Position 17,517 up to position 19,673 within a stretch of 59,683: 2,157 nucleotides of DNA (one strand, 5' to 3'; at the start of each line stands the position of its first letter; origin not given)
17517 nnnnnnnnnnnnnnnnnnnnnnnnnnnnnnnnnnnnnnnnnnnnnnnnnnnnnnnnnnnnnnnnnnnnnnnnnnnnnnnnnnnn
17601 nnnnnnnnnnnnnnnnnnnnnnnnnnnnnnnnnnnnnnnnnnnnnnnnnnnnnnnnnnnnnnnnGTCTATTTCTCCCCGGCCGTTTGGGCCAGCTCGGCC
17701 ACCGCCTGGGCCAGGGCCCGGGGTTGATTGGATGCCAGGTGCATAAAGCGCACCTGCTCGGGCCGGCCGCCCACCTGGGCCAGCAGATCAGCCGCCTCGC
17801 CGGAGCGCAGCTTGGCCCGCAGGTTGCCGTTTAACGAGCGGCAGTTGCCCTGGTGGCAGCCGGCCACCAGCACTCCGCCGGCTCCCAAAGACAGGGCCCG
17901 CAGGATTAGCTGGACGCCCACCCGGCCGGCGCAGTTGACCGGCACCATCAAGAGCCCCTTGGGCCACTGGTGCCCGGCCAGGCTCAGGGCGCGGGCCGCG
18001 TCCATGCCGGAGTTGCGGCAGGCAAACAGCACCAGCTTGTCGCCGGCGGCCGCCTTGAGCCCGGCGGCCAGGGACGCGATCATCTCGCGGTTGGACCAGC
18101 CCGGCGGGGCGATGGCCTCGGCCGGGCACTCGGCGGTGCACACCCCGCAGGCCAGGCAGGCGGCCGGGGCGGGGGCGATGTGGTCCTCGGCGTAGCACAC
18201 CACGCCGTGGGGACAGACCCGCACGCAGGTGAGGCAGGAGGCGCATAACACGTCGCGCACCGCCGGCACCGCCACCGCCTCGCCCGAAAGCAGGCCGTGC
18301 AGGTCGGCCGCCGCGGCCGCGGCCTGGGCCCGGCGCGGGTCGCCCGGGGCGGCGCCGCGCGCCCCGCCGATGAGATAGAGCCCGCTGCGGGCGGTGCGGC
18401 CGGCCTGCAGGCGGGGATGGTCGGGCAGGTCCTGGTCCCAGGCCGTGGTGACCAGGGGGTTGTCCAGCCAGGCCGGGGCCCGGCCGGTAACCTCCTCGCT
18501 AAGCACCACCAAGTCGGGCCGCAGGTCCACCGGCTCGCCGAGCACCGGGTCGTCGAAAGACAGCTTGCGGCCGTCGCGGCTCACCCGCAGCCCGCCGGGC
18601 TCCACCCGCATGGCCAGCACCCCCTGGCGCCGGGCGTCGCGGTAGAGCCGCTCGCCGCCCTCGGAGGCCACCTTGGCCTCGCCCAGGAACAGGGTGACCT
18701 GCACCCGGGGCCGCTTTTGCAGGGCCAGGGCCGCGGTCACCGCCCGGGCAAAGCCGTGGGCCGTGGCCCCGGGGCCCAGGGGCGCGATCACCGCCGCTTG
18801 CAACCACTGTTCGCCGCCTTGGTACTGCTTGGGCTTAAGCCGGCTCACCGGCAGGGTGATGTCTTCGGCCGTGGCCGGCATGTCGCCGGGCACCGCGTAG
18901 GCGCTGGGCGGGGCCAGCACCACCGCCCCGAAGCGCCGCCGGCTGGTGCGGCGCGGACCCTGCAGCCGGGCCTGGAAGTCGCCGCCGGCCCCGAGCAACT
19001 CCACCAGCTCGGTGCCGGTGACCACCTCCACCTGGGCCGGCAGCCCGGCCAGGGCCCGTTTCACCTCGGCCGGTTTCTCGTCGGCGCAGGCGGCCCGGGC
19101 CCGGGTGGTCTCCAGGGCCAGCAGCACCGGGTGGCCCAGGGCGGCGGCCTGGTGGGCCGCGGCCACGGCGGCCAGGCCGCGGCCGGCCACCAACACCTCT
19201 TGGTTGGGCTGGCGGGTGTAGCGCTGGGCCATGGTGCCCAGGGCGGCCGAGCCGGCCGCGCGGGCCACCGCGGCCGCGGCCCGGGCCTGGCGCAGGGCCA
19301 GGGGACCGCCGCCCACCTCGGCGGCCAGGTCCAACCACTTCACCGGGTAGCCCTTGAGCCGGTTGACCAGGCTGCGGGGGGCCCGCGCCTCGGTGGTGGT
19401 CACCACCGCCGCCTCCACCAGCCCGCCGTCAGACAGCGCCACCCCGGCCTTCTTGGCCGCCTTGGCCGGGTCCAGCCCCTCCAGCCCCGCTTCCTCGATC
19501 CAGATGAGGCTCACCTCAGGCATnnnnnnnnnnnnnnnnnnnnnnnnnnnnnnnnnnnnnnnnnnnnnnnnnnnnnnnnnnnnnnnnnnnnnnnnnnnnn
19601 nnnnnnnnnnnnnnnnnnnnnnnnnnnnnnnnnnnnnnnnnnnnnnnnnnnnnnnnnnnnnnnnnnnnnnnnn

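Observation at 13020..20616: Soluble Qmo/Hdr-type operon that also encodes a GcvH-like carrier and a GlcD-FeS-CCG fusion dehydrogenase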

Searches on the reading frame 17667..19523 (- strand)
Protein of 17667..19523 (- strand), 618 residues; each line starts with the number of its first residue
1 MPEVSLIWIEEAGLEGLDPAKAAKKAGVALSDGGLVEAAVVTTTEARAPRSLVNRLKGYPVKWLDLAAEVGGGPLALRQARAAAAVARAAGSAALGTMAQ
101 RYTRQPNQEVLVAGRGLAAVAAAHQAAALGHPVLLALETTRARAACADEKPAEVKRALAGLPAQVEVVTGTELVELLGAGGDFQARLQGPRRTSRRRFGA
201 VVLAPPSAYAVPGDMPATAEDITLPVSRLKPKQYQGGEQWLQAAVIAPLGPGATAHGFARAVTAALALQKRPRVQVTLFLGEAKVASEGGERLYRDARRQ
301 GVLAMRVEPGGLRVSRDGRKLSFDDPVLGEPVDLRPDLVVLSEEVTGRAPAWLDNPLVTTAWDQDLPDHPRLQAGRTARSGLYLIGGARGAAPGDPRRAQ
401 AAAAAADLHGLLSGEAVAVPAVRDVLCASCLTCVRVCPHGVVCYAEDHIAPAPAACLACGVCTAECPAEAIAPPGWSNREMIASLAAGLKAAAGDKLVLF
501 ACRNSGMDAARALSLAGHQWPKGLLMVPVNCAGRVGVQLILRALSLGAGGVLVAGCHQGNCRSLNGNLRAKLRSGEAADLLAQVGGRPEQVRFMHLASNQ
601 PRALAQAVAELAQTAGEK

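Call 4: search_protein_families(library=pfam, proteins=[window:17667-19523:-], max_evalue=0.01)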
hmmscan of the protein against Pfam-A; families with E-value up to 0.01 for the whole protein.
window:17667-19523:- (618 aa): 9 families
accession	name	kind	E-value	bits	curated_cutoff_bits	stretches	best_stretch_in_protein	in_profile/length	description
PF02662.21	FlpD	-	4.9e-27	94.8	22.3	1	498-613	2-117/123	Methyl-viologen-reducing hydrogenase, delta subunit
PF13183.11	Fer4_8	-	1.6e-05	25.8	27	0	425-441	52-68/68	4Fe-4S dicluster domain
PF12837.12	Fer4_6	-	2.8e-05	24.3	25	1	419-441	1-23/24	4Fe-4S binding domain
PF13534.11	Fer4_17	-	7.9e-05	23.6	22.2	0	455-471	1-17/61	4Fe-4S dicluster domain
PF13187.11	Fer4_9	-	8.7e-05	22.9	27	1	427-471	2-52/52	4Fe-4S dicluster domain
PF13484.11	Fer4_16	-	0.00024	22.2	30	1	456-493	2-41/66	4Fe-4S double cluster binding domain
PF12838.12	Fer4_7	-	0.004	18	27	0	427-470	2-52/52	4Fe-4S dicluster domain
PF13237.11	Fer4_10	-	0.0043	17.4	25.5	0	426-467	8-53/53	4Fe-4S dicluster domain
PF00037.32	Fer4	-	0.01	16.1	21.1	0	454-471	6-23/24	4Fe-4S binding domain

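Call 5: search_protein_families(library=ncbifam, proteins=[window:17667-19523:-], max_evalue=0.01)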
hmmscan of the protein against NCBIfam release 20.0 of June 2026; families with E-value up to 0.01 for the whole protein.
window:17667-19523:- (618 aa): 25 families
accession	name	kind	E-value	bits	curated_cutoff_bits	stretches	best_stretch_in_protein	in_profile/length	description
NF040770.1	hetero_SS_HdrA2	exception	4e-45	154.2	1100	1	264-613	407-766/777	CoB-CoM heterodisulfide reductase HdrA2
NF041891.1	hdrA_Methbact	equivalog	4.6e-22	78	1300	1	291-612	432-755/762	ferredoxin:CoB-CoM heterodisulfide reductase subunit HdrA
NF041778.1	hetero_SS_HdrA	equivalog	2.8e-14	51.9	1400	1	264-553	419-712/771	ferredoxin:CoB-CoM heterodisulfide reductase subunit HdrA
NF045873.1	F420_non_VhuD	exception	1.3e-13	51.2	215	1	497-613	4-120/132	F420-non-reducing hydrogenase iron-sulfur subunit VhuD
NF040864.1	HgcB_ferredoxin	equivalog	1.7e-07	31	99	1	423-472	12-62/93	mercury methylation ferredoxin HgcB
NF045490.1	FdxA_Protbact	equivalog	3.5e-06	27.2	135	1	429-473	11-57/104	ferredoxin FdxA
NF045790.1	OxalOxreddelta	equivalog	4.7e-06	26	230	1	420-472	255-307/316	oxalate oxidoreductase subunit delta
TIGR02179.1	PorD_KorD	subfamily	6.3e-06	26.2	60.05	1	418-471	18-72/78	2-oxoacid:acceptor oxidoreductase, delta subunit, pyruvate/2-ketoisovalerate family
NF007202.0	PRK09623.1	equivalog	2.1e-05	24.8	166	1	418-472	44-99/105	3-methyl-2-oxobutanoate dehydrogenase subunit delta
NF043039.1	HgcAB_like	equivalog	3.3e-05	23.6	285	1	422-471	297-349/350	HgcAB-like fusion protein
NF045874.1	Vhu_polyferre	exception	4.8e-05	22.3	600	1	422-471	193-243/381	F420-non-reducing hydrogenase associated-polyferredoxin VhuB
TIGR02700.1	flavo_MJ0208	hypoth_equivalog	7.4e-05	22.1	251.35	1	425-472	148-195/234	dihydromethanopterin reductase (acceptor)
TIGR04041.1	activase_YjjW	hypoth_equivalog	0.00036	20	250.2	1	426-470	42-86/276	YjjW family glycine radical enzyme activase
TIGR03290.1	CoB_CoM_SS_C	equivalog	0.00061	19.8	160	0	455-502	3-48/144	CoB--CoM heterodisulfide reductase subunit C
NF045763.1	PhenlGlyoxDHPadF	equivalog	0.002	18.3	150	1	405-471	10-77/78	NADH-dependent phenylglyoxylate dehydrogenase subunit delta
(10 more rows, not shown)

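Call 20: find_homologous_proteins(query=window:17667-19523:-, max_evalue=1e-10)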
Query window:17667-19523:- (618 aa): 51 proteins with E <= 1e-10 among 8000 candidates.
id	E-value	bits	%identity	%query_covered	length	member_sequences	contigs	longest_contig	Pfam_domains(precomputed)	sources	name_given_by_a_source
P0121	0.0e+0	1331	100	100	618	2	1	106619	PF02662.22,PF13183.12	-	-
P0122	1.3e-243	828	66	99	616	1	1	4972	PF02662.22,PF12837.13,PF00037.33,PF13484.12,PF12838.13,PF13237.12,PF13187.12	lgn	-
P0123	1.0e-202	693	60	100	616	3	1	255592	PF02662.22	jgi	-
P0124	2.2e-202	692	60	100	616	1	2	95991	PF02662.22,PF12837.13,PF00037.33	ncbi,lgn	-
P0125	1.5e-198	679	57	100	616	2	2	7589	PF02662.22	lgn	-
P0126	4.3e-198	678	57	100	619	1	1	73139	PF02662.22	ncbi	ncbi:MAG: hydrogenase iron-sulfur subunit [Thermodesulfobacteriota bacterium]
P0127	1.5e-195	670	56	99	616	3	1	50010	PF02662.22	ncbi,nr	ncbi:MAG: hydrogenase iron-sulfur subunit [Desulfarculus sp.]|nr:MAG: hydrogenase iron-sulfur subuni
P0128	5.4e-195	668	56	100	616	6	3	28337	PF02662.22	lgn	-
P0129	6.2e-195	668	57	100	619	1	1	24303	PF02662.22,PF13484.12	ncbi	-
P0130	1.6e-194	666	56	100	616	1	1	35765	PF02662.22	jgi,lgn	-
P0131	7.7e-194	664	56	100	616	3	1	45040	PF02662.22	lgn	-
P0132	2.6e-193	662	56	100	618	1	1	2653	PF02662.22,PF00037.33,PF13484.12,PF12838.13,PF13237.12,PF13187.12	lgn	-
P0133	1.4e-191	656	56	100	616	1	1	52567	PF02662.22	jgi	jgi:quinone-modifying oxidoreductase subunit QmoB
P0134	3.4e-191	655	56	100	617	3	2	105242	PF02662.22,PF12837.13,PF00037.33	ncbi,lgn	-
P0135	9.0e-191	654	57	99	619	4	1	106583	PF02662.22,PF12837.13,PF00037.33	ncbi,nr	ncbi:MAG: hydrogenase iron-sulfur subunit [Desulfarculaceae bacterium]|nr:hydrogenase iron-sulfur su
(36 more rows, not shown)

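Call 36: search_solved_structures(query=window:17667-19523:-, max_evalue=0.00001)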
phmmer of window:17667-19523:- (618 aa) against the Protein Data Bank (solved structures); distinct sequences matched with E-value up to 0.00001: 11.
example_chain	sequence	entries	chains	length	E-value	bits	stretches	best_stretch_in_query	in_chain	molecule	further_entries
8rvu_a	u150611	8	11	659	1.4e-18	70.2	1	264-492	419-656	H(2):CoB-CoM heterodisulfide,ferredoxin reductase subunit A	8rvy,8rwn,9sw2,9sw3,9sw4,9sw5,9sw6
8rvv_A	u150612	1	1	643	3.7e-18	68.8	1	264-489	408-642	H(2):CoB-CoM heterodisulfide,ferredoxin reductase subunit A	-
5odc_A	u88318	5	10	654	7.2e-17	64.6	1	265-474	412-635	Heterodisulfide reductase, subunit A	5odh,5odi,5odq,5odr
8rvv_F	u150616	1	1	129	3.3e-14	55.8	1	496-614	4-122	Methyl viologen-reducing hydrogenase, subunit D-related protein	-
8rvu_F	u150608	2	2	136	3.3e-14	55.8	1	496-614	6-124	Methyl viologen-reducing hydrogenase, subunit D-related protein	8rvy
7bkb_A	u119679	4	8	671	5.1e-14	55.1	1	269-487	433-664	CoB--CoM heterodisulfide reductase iron-sulfur subunit A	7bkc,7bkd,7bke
9sfi_A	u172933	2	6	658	6.7e-13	51.5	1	266-489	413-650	CoB--CoM heterodisulfide reductase iron-sulfur subunit A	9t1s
9sw2_D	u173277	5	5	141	1.6e-11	46.9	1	495-608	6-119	F420-non-reducing hydrogenase iron-sulfur subunit D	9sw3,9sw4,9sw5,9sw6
7bkb_F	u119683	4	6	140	2.8e-11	46.1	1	502-601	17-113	F420-non-reducing hydrogenase subunit D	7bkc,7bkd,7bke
5odc_D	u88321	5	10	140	6.6e-11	44.9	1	496-598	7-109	Methyl-viologen reducing hydrogenase subunit D | Methyl-viologen reducing hydrogenase, subunit D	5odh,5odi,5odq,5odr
9sfi_K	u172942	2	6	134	6.2e-08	35.1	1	497-612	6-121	F420-non-reducing hydrogenase subunit delta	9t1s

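Call 75: predict_structure(alignment_id=A2)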
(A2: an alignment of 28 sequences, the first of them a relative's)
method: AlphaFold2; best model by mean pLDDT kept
length: 618 residues; sequences in the alignment: 28
mean_pLDDT: 87.8   pTM: 0.83
mean pLDDT of the five models: 87.8, 86.6, 85.0, 84.0, 81.1
residues with pLDDT >= 90: 380; 70-90: 179; 50-70: 53; < 50: 6
segments of 3 or more residues with pLDDT < 50: 367-371
pLDDT, mean of each block of 10 residues (from residue 1): 92 94 96 91 91 89 93 95 97 80 75 96 96 95 93 95 96 87 91 93 93 89 96 93 94 87 97 97 87 96 91 93 87 95 88 64 51 71 87 90 90 64 77 75 65 74 83 81 96 94 89 94 93 90 95 80 73 94 93 85 94 81
secondary structure, 60 per line:
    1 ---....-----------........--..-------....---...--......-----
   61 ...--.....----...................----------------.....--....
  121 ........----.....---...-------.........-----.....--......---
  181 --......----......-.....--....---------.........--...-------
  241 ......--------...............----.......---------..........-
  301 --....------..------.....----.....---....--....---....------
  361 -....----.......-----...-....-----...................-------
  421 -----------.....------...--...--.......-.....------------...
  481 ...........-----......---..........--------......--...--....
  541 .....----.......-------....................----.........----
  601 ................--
elements in order: E4-7 H19-26 E38-41 H50-55 E61-63 H66-70 H75-93 E110-114 H117-128 E133-137 H151-159 E165-169 E172-177 E183-188 E193-198 E200-204 E207-210 E223-225 E241-246 H255-269 E274-280 H290-299 E303-306 E321-325 E330-334 E338-341 E344-347 H351-354 H362-365 H370-375 E382-384 H386-389 H395-413 H432-436 E443-445 E448-450 H453-459 H461-465 H478-491 E497-502 H506-515 E524-529 H537-545 E550-556 H564-583 E591-596 H601-616
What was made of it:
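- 17667..19523 (-): B: sequence-degenerate HdrA-like protein fused to MvhD (618 aa). It carries 2x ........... and the 4 Cys of MvhD, and lacks the CVGSRD cluster motif. AF2 model pLDDT 87.8 (call 75).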

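Call 79: fold_search(model_id=the predicted structure, library=pdb)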
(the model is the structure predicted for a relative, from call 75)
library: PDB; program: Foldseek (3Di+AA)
matches with E <= 10: 1861; with E <= 0.001: 528
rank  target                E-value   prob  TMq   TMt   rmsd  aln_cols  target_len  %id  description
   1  8rvy_A                1.9e-20  1.00  0.54  0.52   7.4       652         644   16  CryoEM structure of the Elp-Hdr complex of Methanothermobacter marburgensis state 1 (composite structure) (released 2025-05-14)
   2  5odh_A                1.1e-19  1.00  0.43  0.41  10.5       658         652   16  Heterodisulfide reductase / [NiFe]-hydrogenase complex from Methanothermococcus thermolithotrophicus soaked with heter (released 2017-08-30)
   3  5odc_A                1.9e-19  1.00  0.44  0.42   9.8       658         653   16  Heterodisulfide reductase / [NiFe]-hydrogenase complex from Methanothermococcus thermolithotrophicus at 2.3 A resoluti (released 2017-08-30)
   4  8rvu_A                2.0e-19  1.00  0.46  0.45   8.9       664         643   16  CryoEM structure of the Elp-Hdr complex of Methanothermobacter marburgensis state 2 (composite structure) (released 2025-05-14)
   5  5odi_A                3.9e-19  1.00  0.44  0.43  10.0       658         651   16  Heterodisulfide reductase / [NiFe]-hydrogenase complex from Methanothermococcus thermolithotrophicus cocrystallized wi (released 2017-08-30)
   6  7bkb_A                5.7e-19  1.00  0.48  0.46   8.7       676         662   17  Formate dehydrogenase - heterodisulfide reductase - formylmethanofuran dehydrogenase complex from Methanospirillum hun (released 2021-09-29)
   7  7bkd_A                1.1e-18  1.00  0.54  0.51   7.4       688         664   16  Formate dehydrogenase - heterodisulfide reductase - formylmethanofuran dehydrogenase complex from Methanospirillum hun (released 2021-09-29)
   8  8rvu_a                4.2e-14  1.00  0.39  0.54   6.6       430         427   16  CryoEM structure of the Elp-Hdr complex of Methanothermobacter marburgensis state 2 (composite structure) (released 2025-05-14)
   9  8rwn_A                1.9e-13  1.00  0.39  0.54   6.7       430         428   16  CryoEM structure of the Hdr(ABC)2 subunits of the Elp-Hdr complex of Methanothermobacter marburgensis (released 2025-05-14)
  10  6tjr_A                2.0e-13  1.00  0.38  0.64   5.4       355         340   17  Structure of HdrA-like subunit from Hyphomicrobium denitrificans (released 2020-08-19)
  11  7bke_A                2.1e-12  1.00  0.37  0.49   7.1       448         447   16  Formate dehydrogenase - heterodisulfide reductase - formylmethanofuran dehydrogenase complex from Methanospirillum hun (released 2021-09-29)
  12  7bkd_a                3.1e-12  1.00  0.37  0.49   6.8       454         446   16  Formate dehydrogenase - heterodisulfide reductase - formylmethanofuran dehydrogenase complex from Methanospirillum hun (released 2021-09-29)
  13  1hyu                  3.5e-12  1.00  0.27  0.31  12.9       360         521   15  CRYSTAL STRUCTURE OF INTACT AHPF (released 2001-02-14)
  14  3cty_B                4.9e-12  1.00  0.32  0.56   6.8       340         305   14  Crystal structure of T. acidophilum thioredoxin reductase (released 2009-02-24)
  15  3cty_A                6.5e-12  1.00  0.31  0.56   6.5       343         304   14  Crystal structure of T. acidophilum thioredoxin reductase (released 2009-02-24)
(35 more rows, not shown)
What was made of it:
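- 17667..19523 (-): Foldseek aligns the full length to HdrA 8RVY_A and 5ODC_A (call 79).
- Checked: Its AF2 model aligns to full-length HdrA (calls 75, 79).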
